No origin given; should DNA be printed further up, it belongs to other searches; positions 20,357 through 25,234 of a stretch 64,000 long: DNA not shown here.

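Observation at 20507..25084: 1525-aa fusion of a long-chain fatty-acid-CoA ligase, a roughly 700-aa unknown region and a C-terminal GNAT acyltransferase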

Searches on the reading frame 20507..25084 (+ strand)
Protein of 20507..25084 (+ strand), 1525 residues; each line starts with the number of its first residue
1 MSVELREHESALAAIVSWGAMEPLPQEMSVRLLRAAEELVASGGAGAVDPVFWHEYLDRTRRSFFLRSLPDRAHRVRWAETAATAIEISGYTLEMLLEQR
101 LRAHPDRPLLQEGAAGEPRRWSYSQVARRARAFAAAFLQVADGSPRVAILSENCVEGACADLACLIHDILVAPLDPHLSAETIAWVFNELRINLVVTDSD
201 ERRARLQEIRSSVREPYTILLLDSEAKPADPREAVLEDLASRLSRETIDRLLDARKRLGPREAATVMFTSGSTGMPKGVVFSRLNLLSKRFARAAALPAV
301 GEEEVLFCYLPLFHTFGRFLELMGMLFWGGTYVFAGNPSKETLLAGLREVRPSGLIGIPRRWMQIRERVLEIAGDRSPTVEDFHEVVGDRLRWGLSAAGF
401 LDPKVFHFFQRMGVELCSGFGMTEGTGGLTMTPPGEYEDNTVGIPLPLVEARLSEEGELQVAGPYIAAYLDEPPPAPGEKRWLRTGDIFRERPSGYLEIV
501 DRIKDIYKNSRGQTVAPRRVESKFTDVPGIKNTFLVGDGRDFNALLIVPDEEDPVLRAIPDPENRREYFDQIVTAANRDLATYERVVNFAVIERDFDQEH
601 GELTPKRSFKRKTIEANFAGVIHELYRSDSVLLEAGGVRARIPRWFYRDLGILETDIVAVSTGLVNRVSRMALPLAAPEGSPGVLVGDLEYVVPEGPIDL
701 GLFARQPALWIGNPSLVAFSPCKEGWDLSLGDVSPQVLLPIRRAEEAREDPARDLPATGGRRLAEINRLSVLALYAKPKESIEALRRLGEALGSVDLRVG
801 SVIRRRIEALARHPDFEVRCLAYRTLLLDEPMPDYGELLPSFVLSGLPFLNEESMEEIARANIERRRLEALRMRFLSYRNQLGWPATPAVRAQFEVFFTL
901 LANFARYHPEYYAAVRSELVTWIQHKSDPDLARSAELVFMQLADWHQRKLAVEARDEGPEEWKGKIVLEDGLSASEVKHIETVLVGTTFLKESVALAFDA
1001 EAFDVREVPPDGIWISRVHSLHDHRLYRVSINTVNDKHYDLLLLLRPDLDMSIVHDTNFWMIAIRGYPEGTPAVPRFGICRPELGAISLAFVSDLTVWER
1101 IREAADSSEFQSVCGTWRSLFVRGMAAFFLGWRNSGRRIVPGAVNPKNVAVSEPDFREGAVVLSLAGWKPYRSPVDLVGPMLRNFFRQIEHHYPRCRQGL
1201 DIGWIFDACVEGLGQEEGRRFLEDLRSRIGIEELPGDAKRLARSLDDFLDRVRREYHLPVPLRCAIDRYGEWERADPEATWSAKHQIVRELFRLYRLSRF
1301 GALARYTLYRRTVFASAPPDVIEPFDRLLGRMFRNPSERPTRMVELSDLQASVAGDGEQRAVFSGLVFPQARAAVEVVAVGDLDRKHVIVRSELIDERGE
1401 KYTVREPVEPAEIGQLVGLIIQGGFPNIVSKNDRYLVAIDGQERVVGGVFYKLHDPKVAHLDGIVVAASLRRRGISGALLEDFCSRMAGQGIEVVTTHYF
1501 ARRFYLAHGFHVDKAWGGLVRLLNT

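Call 5: search_protein_families(library=pfam, proteins=[window:20507-25084:+], max_evalue=1)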
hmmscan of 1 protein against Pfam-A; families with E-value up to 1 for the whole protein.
window:20507-25084:+ (1525 aa): 8 families
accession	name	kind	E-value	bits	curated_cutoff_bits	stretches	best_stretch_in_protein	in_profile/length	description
PF00501.34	AMP-binding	-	2.2e-58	198.3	29.9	1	97-460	1-362/384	AMP-binding enzyme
PF23562.2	AMP-binding_C_3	-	5.4e-11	43.4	20.8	1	510-628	7-122/124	AMP-binding enzyme C-terminal domain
PF00583.31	Acetyltransf_1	-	1.2e-08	35.7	20.7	1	1431-1510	31-116/116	Acetyltransferase (GNAT) family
PF13508.13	Acetyltransf_7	-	3.8e-08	34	27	1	1432-1511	2-83/84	Acetyltransferase (GNAT) domain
PF13673.13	Acetyltransf_10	-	2.4e-05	24.7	23.6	1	1431-1513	28-110/128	Acetyltransferase (GNAT) domain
PF14542.12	Acetyltransf_CG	-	0.0012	19.4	30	1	1434-1505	1-71/80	GCN5-related N-acetyl-transferase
PF13527.13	Acetyltransf_9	-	0.0025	18.3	25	1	1457-1511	71-125/127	Acetyltransferase (GNAT) domain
PF25181.1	Phage_Bbp19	-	0.13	12.5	25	1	1215-1242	7-36/61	Bbp19-like phage protein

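Call 6: search_protein_families(library=ncbifam, proteins=[window:20507-25084:+], max_evalue=1)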
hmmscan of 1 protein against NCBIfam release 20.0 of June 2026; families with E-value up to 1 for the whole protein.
window:20507-25084:+ (1525 aa): 94 families (the best 25 are shown)
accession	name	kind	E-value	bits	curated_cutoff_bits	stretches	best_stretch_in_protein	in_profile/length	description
NF004837.0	PRK06187.1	subfamily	2.2e-44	151.6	476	1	92-537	9-455/531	long-chain-fatty-acid--CoA ligase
NF038343.1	ligase_FadD11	exception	1.1e-39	136.3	950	2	389-629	327-584/585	fatty acid--CoA ligase FadD11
NF041592.1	carboxyl_red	equivalog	1.1e-33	116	1300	1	121-627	78-620/1160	carboxylic acid reductase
NF005714.0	PRK07529.1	subfamily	2.9e-29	101.9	632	2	93-336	32-292/640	acyl-CoA synthetase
NF004114.0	PRK05605.1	equivalog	5e-29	101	766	1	253-540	213-505/575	long-chain-fatty-acid--CoA ligase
NF005801.1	PRK07656.1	equivalog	4.5e-28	98.1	657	1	112-537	18-436/500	FadD3 family acyl-CoA ligase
NF006134.1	PRK08279.1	equivalog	9.8e-28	97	625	2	74-335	27-281/605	long-chain-acyl-CoA synthetase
NF004808.0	PRK06155.1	equivalog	1.5e-27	96.1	722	2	79-460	9-363/542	ATP-dependent acyl-CoA ligase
NF005702.0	PRK07514.1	subfamily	1.7e-27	95.9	558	1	96-537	8-433/506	malonyl-CoA synthase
TIGR01923.1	menE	equivalog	3.5e-27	95.3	330.15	2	125-344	8-194/442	o-succinylbenzoate--CoA ligase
NF009232.0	PRK12582.1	subfamily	4.1e-27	94.7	777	1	88-627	46-614/624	acyl-CoA synthetase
TIGR01733.1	AA-adenyl-dom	subfamily_domain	1.6e-26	93.1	317.4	1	122-532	1-406/409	amino acid adenylation domain-containing protein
NF005858.0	PRK07787.1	subfamily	2.4e-26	92.2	575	1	121-538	27-408/471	acyl-CoA synthetase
NF006182.0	PRK08316.1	subfamily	2.9e-26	92.1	663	2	92-365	12-274/523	fatty acyl-CoA synthetase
NF006572.0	PRK09088.1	equivalog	1.7e-24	86.4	696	1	104-537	14-421/491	acyl-CoA synthetase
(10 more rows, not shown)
